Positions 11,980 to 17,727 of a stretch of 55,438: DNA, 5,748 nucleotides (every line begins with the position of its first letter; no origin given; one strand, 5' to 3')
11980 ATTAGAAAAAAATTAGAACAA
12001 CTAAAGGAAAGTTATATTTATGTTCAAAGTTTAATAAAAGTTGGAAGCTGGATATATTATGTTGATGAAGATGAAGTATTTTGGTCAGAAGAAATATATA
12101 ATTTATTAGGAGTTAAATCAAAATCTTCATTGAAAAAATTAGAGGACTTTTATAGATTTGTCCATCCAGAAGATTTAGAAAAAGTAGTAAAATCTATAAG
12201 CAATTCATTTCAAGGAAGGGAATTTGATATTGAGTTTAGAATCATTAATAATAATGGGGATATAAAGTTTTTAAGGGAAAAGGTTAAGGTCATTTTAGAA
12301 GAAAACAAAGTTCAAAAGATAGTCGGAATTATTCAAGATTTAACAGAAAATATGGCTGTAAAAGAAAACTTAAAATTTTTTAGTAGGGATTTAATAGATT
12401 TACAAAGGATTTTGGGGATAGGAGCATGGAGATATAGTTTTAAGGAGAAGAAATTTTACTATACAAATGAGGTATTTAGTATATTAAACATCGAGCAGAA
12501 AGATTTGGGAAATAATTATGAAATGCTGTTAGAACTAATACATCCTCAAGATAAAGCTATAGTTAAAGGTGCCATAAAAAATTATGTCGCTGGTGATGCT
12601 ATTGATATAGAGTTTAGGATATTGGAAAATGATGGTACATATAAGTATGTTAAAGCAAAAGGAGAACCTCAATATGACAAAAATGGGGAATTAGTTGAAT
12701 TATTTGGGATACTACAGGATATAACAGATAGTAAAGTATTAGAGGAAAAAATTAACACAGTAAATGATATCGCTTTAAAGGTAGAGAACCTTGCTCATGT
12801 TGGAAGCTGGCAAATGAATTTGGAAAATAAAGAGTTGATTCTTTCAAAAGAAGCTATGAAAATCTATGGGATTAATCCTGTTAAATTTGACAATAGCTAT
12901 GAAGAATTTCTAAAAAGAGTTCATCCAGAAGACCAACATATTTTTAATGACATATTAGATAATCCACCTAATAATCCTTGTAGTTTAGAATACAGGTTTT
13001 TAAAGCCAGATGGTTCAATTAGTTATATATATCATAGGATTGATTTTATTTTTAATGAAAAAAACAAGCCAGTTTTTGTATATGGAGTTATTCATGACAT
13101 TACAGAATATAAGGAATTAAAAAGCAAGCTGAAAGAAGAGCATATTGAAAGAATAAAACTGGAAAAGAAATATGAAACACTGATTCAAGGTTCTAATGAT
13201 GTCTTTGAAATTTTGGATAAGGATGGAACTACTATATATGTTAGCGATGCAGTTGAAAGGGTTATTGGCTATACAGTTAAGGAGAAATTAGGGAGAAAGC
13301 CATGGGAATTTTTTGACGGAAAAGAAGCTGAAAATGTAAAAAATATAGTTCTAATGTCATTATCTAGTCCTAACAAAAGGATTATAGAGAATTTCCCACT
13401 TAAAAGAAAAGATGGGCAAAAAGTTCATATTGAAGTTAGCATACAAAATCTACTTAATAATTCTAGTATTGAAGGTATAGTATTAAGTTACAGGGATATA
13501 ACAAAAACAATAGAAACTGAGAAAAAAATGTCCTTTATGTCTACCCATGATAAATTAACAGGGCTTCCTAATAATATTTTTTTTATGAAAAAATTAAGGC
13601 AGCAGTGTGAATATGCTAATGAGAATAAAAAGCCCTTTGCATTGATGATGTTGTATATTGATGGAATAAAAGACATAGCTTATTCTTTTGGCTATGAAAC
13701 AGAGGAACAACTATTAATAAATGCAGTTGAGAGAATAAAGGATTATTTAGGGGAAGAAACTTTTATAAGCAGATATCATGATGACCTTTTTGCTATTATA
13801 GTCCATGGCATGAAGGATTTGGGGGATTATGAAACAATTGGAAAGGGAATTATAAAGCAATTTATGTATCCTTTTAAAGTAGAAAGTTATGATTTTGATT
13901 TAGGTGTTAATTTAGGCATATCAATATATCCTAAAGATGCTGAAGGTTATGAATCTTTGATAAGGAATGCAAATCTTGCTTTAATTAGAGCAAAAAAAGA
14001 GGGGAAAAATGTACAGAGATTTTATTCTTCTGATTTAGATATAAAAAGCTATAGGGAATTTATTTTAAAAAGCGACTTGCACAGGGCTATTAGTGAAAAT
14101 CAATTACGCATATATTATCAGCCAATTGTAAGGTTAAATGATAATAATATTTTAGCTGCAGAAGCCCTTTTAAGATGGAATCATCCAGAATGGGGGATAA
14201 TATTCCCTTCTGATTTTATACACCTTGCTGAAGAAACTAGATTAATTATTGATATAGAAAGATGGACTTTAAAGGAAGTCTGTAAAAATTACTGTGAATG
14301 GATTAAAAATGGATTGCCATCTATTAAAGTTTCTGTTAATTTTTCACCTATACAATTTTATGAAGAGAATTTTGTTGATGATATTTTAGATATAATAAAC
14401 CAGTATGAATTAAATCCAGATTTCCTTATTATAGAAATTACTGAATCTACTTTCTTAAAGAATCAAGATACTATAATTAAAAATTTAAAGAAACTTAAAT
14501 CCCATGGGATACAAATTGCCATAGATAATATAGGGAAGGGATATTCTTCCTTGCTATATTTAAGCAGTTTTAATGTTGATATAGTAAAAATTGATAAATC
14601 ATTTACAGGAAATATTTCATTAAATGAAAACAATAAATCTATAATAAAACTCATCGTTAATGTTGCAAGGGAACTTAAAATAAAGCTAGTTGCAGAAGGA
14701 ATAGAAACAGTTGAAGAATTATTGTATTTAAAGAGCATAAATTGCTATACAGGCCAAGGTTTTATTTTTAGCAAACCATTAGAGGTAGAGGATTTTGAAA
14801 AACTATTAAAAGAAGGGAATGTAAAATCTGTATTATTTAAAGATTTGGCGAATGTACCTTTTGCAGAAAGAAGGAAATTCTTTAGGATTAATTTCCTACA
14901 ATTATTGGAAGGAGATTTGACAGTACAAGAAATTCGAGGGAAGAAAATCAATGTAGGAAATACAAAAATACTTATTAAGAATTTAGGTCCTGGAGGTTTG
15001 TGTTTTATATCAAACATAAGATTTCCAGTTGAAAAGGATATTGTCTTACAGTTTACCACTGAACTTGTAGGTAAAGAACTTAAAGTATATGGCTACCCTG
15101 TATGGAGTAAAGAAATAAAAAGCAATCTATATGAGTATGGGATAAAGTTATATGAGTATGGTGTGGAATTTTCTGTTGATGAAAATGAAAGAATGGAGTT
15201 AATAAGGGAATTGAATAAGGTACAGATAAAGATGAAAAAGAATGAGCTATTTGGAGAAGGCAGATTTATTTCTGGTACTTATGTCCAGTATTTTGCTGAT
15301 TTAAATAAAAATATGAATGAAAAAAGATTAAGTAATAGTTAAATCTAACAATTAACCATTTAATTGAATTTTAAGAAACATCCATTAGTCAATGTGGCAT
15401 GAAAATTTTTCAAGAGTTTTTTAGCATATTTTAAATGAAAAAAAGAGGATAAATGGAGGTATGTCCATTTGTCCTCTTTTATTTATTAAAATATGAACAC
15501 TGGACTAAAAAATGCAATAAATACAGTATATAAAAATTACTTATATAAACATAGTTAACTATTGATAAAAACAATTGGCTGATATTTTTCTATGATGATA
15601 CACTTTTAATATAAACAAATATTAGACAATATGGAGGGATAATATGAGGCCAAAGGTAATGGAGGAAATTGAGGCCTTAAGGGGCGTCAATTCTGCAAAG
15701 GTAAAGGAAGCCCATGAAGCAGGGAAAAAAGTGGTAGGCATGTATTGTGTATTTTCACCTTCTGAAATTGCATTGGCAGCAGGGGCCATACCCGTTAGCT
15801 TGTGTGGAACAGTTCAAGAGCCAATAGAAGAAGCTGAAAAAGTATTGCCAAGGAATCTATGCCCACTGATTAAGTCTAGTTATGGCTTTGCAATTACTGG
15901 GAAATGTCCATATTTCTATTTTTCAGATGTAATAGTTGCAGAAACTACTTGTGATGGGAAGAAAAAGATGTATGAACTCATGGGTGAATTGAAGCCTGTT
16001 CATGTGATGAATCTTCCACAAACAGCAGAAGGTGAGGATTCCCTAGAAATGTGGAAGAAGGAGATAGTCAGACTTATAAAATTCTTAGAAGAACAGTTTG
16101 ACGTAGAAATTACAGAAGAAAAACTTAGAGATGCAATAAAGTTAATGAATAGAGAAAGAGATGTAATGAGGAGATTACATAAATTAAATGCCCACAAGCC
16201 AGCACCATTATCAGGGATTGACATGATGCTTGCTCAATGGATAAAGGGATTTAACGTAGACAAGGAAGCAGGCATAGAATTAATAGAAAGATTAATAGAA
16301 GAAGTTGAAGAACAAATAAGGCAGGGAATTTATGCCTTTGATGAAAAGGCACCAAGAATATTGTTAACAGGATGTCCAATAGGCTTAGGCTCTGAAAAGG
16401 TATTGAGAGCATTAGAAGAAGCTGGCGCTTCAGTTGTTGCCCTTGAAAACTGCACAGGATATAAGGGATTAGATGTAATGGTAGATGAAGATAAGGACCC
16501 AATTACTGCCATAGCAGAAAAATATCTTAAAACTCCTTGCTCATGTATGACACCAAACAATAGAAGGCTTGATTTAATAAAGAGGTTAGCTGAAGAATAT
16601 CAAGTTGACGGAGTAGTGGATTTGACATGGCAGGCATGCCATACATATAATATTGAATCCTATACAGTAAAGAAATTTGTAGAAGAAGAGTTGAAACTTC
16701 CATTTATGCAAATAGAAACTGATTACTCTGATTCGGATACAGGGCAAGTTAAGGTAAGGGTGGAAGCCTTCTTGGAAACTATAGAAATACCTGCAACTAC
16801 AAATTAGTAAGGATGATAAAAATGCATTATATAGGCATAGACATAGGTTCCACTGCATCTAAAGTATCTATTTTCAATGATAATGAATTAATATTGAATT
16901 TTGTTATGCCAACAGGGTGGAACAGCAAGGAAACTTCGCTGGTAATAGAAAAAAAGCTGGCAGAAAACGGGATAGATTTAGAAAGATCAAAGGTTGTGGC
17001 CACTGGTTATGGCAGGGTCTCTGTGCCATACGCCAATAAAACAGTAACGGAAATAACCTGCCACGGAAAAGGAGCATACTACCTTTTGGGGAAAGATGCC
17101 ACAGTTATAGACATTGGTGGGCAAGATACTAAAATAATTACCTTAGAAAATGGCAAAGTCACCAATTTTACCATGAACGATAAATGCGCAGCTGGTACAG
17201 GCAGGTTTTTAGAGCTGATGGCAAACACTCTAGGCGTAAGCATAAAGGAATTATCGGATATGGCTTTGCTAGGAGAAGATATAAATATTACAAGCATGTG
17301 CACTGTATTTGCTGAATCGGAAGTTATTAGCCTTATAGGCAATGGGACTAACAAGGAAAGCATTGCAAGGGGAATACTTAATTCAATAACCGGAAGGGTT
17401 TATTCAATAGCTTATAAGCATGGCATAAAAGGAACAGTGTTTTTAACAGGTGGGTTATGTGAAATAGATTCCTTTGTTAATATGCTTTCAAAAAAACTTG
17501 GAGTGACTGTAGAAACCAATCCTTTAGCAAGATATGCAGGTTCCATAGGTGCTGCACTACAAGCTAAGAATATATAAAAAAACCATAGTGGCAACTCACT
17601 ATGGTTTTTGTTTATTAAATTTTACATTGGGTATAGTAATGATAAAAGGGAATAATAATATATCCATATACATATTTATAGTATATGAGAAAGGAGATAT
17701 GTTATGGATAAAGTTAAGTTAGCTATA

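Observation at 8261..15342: Two tandem paralogous PAS-degenerate-GGDEF-EAL-PilZ proteins flank a secreted protein, and their EAL sites are altered in a complementary way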

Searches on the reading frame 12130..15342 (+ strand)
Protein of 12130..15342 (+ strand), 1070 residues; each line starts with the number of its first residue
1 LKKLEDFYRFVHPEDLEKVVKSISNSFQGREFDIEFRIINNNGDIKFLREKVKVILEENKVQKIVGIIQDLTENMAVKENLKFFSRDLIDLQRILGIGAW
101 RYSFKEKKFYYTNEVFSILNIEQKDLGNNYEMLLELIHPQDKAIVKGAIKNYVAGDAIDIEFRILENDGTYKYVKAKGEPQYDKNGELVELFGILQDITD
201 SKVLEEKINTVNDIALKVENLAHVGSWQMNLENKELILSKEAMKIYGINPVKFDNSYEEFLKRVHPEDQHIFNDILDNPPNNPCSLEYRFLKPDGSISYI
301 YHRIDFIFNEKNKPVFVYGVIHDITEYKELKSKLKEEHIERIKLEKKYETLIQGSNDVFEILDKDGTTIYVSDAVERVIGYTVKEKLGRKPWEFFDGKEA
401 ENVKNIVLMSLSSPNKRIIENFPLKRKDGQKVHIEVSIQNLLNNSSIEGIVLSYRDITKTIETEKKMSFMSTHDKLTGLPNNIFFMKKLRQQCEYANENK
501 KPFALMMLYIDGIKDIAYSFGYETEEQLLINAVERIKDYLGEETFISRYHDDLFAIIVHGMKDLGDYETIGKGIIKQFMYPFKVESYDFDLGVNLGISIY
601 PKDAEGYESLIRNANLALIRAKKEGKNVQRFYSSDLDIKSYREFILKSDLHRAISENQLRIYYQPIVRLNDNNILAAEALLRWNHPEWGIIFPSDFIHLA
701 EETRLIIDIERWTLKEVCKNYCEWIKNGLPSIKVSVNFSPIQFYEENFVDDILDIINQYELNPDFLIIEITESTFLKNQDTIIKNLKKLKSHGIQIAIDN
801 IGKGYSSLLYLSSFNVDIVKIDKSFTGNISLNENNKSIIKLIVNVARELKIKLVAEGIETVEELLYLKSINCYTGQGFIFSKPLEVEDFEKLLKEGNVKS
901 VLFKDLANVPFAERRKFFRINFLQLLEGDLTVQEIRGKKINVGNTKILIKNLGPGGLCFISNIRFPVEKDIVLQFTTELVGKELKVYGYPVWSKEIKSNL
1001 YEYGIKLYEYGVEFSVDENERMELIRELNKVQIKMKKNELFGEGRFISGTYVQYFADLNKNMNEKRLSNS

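Call 3: search_protein_families(library=pfam, proteins=[window:12130-15342:+], max_evalue=0.1)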
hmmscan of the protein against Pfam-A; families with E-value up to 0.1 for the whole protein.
window:12130-15342:+ (1070 aa): 7 families
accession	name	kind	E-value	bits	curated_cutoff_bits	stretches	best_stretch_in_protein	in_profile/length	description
PF00563.25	EAL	-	5.1e-74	249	31.3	1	649-883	3-236/236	EAL domain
PF08447.18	PAS_3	-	2e-48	163.1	25.6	4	110-194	3-88/89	PAS fold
PF00990.26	GGDEF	-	4.3e-27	95.3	23.8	1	472-627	2-160/161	Diguanylate cyclase, GGDEF domain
PF13426.13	PAS_9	-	2.1e-23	83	27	2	360-459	5-103/103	PAS domain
PF00989.32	PAS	-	4.5e-16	59.3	22.6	2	347-457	2-113/113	PAS fold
PF08448.16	PAS_4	-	5.7e-10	39.8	23.1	1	355-459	4-107/110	PAS fold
PF07238.19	PilZ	-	0.00029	21.6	22.5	1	913-1027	1-99/102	PilZ domain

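Call 4: search_protein_families(library=ncbifam, proteins=[window:12130-15342:+], max_evalue=0.01)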
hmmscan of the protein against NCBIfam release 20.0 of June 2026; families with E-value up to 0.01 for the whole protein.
window:12130-15342:+ (1070 aa): 34 families (the best 25 are shown)
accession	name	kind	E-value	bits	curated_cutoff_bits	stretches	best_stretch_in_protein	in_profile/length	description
NF053781.1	cdiGMPphdstlr2612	equivalog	7.2e-122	408.2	1600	2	108-895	482-1267/1268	Tlr1612 family c-di-GMP phosphodiesterase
NF045675.1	PhdiestaseDibA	equivalog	2.1e-117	393.1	980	1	316-889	51-621/623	phosphodiesterase DibA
NF007298.0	PRK09776.1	equivalog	2.8e-100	336.8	1135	3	222-883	438-1096/1111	diguanylate cyclase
NF008467.0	PRK11359.1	equivalog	2.1e-94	317.1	857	2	464-894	369-793/800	oxygen-sensing cyclic-di-GMP phosphodiesterase DosP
NF007474.0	PRK10060.1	equivalog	1.4e-91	307.7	782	1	349-897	114-658/663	cyclic di-GMP phosphodiesterase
NF052458.1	PhdiestGepA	equivalog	9.8e-89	298.6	1200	1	483-889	433-837/840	phosphodiesterase GepA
NF008807.1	PRK11829.1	equivalog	1.4e-75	254.7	733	1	461-890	232-659/670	biofilm formation regulator HmsP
NF007839.0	PRK10551.1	equivalog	1.9e-51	175.2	461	1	649-897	267-514/518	cyclic di-GMP phosphodiesterase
NF052596.1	RR_EAL_PvrR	equivalog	7.2e-47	159.9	580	1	644-897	141-393/398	response regulator cyclic di-GMP phosphodiesterase PvrR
TIGR00229.1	sensory_box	domain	8.4e-40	135.8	22.9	4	345-466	4-125/126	PAS domain S-box protein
NF041777.1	sens_FixL_Rhizob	equivalog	4.4e-39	134.5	850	3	222-468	5-247/485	sensor protein FixL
NF008281.1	PRK11059.1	equivalog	7.8e-39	133.5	663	1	472-886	222-632/633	RNase E specificity factor CsrD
NF045673.1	c-di-GMPRcptLapD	equivalog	2.1e-30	105.6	1020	1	466-884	231-645/647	cyclic di-GMP receptor LapD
NF052265.1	EAL_dom_RimA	equivalog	4.8e-29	101.4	430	1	660-884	18-234/248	S6 modification regulatory phosphodiesterase RimA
NF007423.1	PRK09966.1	equivalog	1.2e-21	77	325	1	463-622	231-390/390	diguanylate cyclase DgcN/YfiN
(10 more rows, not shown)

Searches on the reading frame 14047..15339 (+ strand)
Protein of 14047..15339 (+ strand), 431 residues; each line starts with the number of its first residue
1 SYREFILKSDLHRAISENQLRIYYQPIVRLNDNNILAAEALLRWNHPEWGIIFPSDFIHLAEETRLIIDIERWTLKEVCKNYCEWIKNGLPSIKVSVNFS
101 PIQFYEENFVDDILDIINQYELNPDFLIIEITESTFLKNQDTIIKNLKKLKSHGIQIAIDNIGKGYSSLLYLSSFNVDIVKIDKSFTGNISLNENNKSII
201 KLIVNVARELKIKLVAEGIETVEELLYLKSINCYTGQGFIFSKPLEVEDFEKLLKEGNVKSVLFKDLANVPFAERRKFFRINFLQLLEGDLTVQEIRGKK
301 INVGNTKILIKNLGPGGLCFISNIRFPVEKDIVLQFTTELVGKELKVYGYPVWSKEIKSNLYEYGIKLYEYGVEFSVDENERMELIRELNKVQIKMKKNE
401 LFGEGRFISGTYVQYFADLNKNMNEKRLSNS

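Call 54: find_homologous_proteins(query=window:14047-15339:+, max_evalue=1e-40)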
Query window:14047-15339:+ (431 aa): 2442 proteins with E <= 1e-40 among 8000 candidates; the best 120 are listed.
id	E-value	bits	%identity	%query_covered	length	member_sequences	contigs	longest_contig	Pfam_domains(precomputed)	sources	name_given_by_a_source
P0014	3.0e-153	529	56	98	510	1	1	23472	PF07238.20,PF00563.26,PF00990.27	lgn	-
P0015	4.0e-150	519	55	98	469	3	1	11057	PF07238.20,PF00563.26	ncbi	ncbi:MAG: GGDEF domain-containing phosphodiesterase, partial [Tissierellaceae bacterium]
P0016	4.0e-148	512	56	97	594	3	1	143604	PF07238.20,PF00563.26,PF00990.27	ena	-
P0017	6.3e-148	511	55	95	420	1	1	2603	PF07238.20,PF00563.26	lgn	-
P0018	1.8e-146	507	54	97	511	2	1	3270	PF07238.20,PF00563.26,PF00990.27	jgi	-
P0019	7.5e-146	505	53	98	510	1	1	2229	PF07238.20,PF00563.26,PF00990.27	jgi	-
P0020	4.1e-145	502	56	96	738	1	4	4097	PF08447.19,PF00563.26,PF00990.27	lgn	-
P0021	1.9e-143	497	54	97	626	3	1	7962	PF00563.26,PF00990.27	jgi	jgi:diguanylate cyclase (GGDEF)-like protein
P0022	4.3e-143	495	56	97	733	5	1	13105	PF07238.20,PF08447.19,PF13426.14,PF00563.26,PF00989.32,PF00990.27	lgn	-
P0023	3.8e-142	492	56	97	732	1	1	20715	PF07238.20,PF08447.19,PF13426.14,PF00563.26,PF00989.32,PF00990.27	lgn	-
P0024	3.4e-141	489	56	97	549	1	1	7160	PF07238.20,PF00563.26,PF00990.27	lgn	-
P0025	4.6e-141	489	53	97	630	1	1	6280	PF00563.26,PF00990.27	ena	-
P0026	1.0e-140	488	54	97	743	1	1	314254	PF07238.20,PF13426.14,PF00563.26,PF00989.32,PF00990.27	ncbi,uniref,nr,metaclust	ncbi:GGDEF domain-containing phosphodiesterase [Defluviitalea phaphyphila]|uniref:GGDEF domain-conta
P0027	3.0e-140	486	54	97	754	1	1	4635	PF07238.20,PF08447.19,PF13426.14,PF00563.26,PF00989.32,PF00990.27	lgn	-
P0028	1.3e-139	484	50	97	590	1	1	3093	PF07238.20,PF00563.26,PF00990.27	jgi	-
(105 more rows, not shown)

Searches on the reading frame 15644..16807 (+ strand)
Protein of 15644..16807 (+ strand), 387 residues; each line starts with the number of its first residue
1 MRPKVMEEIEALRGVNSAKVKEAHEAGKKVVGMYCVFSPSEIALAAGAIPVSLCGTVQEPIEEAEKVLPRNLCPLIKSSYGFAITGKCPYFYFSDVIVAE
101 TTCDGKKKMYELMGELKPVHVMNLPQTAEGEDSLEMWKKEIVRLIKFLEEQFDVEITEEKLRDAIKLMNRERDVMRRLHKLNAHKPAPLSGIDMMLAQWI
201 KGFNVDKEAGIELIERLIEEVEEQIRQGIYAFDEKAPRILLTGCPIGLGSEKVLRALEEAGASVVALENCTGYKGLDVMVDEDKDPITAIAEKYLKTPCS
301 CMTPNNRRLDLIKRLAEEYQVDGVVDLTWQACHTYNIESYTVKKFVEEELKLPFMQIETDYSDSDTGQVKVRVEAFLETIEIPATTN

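Call 78: search_protein_families(library=pfam, proteins=[window:15644-16807:+], max_evalue=0.00001)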
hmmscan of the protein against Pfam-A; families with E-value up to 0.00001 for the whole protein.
window:15644-16807:+ (387 aa): 1 family
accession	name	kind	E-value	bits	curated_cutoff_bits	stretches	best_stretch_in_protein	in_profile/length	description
PF06050.19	HGD-D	-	3.2e-129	431.8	28.4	1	35-380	1-342/342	2-hydroxyglutaryl-CoA dehydratase, D-component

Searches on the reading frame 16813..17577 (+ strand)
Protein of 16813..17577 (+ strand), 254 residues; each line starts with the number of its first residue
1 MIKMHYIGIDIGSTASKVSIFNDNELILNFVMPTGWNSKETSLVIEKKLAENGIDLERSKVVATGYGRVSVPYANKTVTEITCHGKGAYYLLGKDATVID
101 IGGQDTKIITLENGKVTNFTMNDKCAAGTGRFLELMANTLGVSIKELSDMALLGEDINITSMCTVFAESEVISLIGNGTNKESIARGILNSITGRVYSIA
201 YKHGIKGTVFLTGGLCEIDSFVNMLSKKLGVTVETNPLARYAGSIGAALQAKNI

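Call 78: search_protein_families(library=pfam, proteins=[window:16813-17577:+], max_evalue=0.00001)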
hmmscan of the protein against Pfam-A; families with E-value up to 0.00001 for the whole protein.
window:16813-17577:+ (254 aa): 1 family
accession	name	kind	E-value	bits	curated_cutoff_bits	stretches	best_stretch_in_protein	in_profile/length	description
PF01869.26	BcrAD_BadFG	-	3.7e-59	200.9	31.5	1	7-251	1-271/271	BadF/BadG/BcrA/BcrD ATPase family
